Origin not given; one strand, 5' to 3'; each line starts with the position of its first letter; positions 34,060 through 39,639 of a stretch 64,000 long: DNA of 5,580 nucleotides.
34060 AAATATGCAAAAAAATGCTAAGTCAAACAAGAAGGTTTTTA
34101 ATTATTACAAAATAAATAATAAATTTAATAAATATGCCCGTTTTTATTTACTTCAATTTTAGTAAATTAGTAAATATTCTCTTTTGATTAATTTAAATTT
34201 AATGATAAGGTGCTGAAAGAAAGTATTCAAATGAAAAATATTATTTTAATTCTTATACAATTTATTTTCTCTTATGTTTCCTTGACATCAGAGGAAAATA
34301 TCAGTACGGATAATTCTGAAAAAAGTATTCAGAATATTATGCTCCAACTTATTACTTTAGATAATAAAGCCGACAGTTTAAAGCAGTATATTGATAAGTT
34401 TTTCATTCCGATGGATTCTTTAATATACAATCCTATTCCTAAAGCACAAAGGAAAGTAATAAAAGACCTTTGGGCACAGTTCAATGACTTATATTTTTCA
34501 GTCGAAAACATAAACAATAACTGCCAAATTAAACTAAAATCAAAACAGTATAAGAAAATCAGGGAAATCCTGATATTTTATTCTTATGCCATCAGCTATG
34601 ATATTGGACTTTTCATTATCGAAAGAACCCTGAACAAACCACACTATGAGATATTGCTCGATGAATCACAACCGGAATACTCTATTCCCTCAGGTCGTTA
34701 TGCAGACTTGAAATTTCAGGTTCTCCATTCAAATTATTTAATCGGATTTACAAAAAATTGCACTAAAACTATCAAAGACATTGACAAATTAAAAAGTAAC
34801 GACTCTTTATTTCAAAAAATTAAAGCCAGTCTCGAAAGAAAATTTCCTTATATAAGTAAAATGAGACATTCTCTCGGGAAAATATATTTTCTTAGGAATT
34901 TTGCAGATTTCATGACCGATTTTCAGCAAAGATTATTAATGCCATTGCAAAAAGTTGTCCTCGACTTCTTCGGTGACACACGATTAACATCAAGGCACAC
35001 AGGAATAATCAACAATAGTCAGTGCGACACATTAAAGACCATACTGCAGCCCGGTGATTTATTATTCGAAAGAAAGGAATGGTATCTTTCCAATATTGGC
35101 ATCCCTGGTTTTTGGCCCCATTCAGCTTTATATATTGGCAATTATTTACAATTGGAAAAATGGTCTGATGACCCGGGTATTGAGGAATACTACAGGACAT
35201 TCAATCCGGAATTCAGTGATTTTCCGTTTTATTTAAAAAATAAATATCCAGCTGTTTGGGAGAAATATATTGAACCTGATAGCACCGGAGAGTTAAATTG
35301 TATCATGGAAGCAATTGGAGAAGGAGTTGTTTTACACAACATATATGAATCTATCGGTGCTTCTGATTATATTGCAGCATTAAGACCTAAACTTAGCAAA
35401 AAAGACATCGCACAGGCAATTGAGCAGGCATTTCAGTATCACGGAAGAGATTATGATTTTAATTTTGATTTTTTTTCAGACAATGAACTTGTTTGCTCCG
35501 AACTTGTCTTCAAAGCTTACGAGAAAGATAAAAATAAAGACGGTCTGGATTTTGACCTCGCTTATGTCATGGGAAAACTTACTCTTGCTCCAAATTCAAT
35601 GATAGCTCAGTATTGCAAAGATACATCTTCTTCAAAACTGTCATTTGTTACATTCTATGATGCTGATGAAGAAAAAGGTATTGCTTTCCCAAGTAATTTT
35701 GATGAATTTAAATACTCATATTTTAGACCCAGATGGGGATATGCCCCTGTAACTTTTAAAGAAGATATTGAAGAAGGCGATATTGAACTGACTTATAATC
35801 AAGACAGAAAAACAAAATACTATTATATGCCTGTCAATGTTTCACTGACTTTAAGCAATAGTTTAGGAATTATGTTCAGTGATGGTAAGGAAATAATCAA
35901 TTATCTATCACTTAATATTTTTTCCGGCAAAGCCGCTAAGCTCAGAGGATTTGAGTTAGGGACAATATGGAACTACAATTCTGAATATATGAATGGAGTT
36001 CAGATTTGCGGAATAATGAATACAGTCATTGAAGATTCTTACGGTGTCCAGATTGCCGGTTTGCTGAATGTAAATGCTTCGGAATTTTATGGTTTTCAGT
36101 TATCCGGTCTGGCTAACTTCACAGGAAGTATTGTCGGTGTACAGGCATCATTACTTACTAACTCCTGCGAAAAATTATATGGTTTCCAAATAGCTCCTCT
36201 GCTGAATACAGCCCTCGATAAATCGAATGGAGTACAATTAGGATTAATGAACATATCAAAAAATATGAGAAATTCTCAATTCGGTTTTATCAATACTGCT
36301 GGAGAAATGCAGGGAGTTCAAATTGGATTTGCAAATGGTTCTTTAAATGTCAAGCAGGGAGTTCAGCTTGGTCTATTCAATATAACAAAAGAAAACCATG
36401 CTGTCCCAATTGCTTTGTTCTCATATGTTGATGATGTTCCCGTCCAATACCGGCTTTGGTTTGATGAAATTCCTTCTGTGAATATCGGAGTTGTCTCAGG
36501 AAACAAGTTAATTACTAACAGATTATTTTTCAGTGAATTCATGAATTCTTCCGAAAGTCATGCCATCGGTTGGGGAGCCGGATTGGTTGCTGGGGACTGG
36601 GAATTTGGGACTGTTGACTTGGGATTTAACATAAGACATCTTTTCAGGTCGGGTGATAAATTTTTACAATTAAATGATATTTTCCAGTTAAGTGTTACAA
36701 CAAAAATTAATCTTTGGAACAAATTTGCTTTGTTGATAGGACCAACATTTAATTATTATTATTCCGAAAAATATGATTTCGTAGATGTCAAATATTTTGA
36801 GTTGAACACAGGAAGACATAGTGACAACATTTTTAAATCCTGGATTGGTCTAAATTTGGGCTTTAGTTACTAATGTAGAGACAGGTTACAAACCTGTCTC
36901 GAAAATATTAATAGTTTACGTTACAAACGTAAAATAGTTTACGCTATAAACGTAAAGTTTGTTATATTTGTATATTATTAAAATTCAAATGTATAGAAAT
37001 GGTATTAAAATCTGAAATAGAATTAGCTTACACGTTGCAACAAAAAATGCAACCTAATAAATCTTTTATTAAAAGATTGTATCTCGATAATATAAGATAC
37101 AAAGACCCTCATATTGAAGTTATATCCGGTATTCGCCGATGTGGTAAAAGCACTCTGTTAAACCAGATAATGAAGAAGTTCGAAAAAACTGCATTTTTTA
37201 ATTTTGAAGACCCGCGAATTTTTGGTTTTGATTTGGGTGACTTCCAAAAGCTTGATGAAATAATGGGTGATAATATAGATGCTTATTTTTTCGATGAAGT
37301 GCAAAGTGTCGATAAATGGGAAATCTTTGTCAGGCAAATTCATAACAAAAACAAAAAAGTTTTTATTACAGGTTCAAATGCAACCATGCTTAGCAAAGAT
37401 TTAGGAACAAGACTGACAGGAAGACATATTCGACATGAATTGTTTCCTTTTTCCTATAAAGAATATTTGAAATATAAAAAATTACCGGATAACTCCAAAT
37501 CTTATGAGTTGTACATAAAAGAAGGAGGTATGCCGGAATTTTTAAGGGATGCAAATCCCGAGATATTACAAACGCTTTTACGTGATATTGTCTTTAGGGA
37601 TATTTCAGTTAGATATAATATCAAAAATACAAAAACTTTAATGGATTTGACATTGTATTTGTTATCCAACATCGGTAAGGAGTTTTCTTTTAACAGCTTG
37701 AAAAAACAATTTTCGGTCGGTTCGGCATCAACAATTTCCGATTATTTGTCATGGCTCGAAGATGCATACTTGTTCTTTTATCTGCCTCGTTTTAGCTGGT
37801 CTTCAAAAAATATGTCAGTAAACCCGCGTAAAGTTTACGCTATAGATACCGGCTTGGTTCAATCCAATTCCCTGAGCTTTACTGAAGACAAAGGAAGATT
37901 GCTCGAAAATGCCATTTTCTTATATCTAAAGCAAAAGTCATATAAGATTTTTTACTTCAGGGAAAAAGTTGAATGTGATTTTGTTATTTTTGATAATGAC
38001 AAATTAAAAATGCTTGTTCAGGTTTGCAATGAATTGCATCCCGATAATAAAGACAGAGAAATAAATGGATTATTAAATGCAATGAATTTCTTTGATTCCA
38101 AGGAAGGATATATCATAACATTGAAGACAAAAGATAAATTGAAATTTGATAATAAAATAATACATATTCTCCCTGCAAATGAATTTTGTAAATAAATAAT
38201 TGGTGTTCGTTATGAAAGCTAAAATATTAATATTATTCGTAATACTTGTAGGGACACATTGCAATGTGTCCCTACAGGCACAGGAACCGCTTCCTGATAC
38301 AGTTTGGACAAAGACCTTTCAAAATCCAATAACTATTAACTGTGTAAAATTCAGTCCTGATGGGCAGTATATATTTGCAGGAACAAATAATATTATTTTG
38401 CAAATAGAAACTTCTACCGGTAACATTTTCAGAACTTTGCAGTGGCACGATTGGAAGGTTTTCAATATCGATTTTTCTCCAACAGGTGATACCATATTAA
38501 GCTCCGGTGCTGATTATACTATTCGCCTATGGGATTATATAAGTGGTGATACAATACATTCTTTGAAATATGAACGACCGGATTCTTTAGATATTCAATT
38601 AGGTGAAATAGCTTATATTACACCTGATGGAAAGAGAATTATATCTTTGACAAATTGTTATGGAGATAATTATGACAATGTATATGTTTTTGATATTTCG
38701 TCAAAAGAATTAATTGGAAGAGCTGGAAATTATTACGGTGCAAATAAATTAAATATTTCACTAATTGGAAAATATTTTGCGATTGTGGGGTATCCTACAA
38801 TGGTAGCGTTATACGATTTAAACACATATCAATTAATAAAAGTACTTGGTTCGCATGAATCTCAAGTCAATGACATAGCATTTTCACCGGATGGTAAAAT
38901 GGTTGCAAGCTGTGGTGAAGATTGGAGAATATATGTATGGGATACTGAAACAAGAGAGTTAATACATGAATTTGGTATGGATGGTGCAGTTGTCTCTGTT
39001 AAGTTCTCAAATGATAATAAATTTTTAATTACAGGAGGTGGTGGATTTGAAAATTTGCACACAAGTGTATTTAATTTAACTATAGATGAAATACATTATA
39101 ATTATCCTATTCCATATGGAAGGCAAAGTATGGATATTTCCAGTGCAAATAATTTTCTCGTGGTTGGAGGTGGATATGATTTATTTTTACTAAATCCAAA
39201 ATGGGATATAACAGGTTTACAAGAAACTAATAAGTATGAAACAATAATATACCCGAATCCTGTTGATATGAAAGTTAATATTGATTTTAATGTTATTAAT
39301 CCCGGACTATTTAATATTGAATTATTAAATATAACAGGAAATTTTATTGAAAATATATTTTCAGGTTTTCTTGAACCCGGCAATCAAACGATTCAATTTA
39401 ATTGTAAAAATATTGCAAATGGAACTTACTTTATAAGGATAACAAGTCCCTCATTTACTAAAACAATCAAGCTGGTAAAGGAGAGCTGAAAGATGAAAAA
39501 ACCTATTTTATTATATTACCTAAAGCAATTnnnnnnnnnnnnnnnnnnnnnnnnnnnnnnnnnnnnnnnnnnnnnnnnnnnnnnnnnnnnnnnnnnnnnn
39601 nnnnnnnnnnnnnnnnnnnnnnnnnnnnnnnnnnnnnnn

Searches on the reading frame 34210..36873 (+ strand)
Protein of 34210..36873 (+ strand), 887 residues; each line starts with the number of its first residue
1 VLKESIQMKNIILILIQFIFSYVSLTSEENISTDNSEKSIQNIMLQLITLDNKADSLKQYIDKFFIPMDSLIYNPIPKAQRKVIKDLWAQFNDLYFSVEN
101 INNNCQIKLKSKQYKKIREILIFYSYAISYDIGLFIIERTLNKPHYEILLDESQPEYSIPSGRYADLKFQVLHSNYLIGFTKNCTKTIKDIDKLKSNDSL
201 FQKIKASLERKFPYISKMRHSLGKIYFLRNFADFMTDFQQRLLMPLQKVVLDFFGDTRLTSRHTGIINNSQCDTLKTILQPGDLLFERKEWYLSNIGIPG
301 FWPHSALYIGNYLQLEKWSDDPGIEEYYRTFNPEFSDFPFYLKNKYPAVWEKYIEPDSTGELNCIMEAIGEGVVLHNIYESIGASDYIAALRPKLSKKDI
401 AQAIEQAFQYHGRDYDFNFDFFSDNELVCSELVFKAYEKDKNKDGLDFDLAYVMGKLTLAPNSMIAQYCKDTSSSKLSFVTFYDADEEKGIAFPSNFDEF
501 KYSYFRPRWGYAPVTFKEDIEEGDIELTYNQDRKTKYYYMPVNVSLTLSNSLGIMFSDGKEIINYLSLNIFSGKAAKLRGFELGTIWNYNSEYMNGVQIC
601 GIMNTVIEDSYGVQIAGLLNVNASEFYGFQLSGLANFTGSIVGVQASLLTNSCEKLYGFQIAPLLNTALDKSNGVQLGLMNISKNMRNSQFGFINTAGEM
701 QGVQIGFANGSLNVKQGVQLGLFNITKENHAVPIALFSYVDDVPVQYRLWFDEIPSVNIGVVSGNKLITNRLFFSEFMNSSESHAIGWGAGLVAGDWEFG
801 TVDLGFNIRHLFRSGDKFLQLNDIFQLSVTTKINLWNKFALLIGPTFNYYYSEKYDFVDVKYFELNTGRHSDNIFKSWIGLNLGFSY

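Call 18: search_protein_families(library=pfam, proteins=[window:34210-36873:+], max_evalue=0.001)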
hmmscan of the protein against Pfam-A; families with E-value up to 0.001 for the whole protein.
window:34210-36873:+ (887 aa): 1 family
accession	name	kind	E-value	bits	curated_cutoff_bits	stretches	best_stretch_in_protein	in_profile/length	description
PF05708.18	Peptidase_C92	-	1.5e-13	51.6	27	1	279-441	2-121/166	Permuted papain-like amidase enzyme, YaeF/YiiX, C92 family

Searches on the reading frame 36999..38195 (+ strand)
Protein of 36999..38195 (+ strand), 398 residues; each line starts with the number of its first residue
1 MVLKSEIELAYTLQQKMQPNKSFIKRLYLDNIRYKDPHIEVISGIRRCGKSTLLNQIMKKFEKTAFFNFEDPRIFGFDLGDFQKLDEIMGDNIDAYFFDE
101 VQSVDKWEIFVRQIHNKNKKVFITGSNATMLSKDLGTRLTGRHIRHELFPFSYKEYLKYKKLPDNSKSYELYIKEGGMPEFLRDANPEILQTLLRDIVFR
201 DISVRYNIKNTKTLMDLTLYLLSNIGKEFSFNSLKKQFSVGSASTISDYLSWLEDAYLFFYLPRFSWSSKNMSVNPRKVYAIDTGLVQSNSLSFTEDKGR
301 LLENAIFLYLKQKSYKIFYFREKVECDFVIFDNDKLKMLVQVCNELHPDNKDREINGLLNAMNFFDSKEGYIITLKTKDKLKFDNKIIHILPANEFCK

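Call 18: search_protein_families(library=pfam, proteins=[window:36999-38195:+], max_evalue=0.001)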
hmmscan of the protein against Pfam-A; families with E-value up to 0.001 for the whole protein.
window:36999-38195:+ (398 aa): 3 families
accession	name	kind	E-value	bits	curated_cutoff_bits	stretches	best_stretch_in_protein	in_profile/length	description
PF13173.12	AAA_14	-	5.8e-32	110.8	27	1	39-157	4-129/129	AAA domain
PF13635.12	DUF4143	-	2.5e-19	70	28.1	1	200-342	2-157/160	Domain of unknown function (DUF4143)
PF01637.24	ATPase_2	-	0.00014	22.2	33.2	0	36-122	19-113/225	ATPase domain predominantly from Archaea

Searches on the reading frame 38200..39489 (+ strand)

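Call 18: search_protein_families(library=pfam, proteins=[window:38200-39489:+], max_evalue=0.001)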
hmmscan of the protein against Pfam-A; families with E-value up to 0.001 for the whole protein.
window:38200-39489:+ (429 aa): 33 families (the best 25 are shown)
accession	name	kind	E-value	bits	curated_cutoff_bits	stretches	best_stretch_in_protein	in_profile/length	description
PF25174.1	Beta-prop_THOC3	-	2.1e-32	112.6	305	2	181-276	174-269/272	THOC3 beta-propeller domain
PF00400.38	WD40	-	7.3e-30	102.6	27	2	211-248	2-39/39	WD domain, G-beta repeat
PF25173.1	Beta-prop_WDR3_1st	-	2.6e-25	89.6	154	2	158-279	8-131/184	WDR3 first beta-propeller domain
PF24817.1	WD40_WDHD1_1st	-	1.3e-21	77.5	109.9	2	45-123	88-167/291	WDHD1 first WD40 domain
PF24814.1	WD40_Prp19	-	2e-21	76.7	320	2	183-279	96-195/281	Prp19 WD40 domain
PF25168.1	Beta-prop_WDR36-Utp21_2nd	-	2.4e-21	76.9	84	2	194-278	214-298/335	WDR36/Utp21 second beta-propeller domain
PF23414.1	Beta-prop_EML_2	-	5.3e-21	75.6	90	2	160-288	21-151/266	Echinoderm microtubule-associated protein second beta-propeller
PF25172.1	Beta-prop_WDR3_2nd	-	2.8e-20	73.2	140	2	46-280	41-278/293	WDR3 second beta-propeller domain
PF24807.1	WD40_CDC20-Fz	-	2.7e-19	70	200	1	154-296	68-212/292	CDC20/Fizzy WD40 domain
PF24805.1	EIF3I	-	3.8e-19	69.4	200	1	46-281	13-249/324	EIF3I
PF25175.1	Beta-prop_WDR5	-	8.3e-15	55.2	250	2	46-173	139-260/296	WDR5 beta-propeller domain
PF24780.1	WD40_MABP1-WDR62_1st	-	1.5e-13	51.2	496.3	1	186-281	46-145/328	MABP1/WDR62 first WD40 domain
PF12894.13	ANAPC4_WD40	-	5.4e-12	46.2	22.9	1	202-270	19-89/91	Anaphase-promoting complex subunit 4 WD40 domain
PF24796.1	WDR55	-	6.3e-11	42.3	200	1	210-270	43-105/296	WDR55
PF23869.1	Beta-prop_WDR75_1st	-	1.3e-10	41.5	45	1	51-121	2-73/292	WD repeat-containing protein 75 first beta-propeller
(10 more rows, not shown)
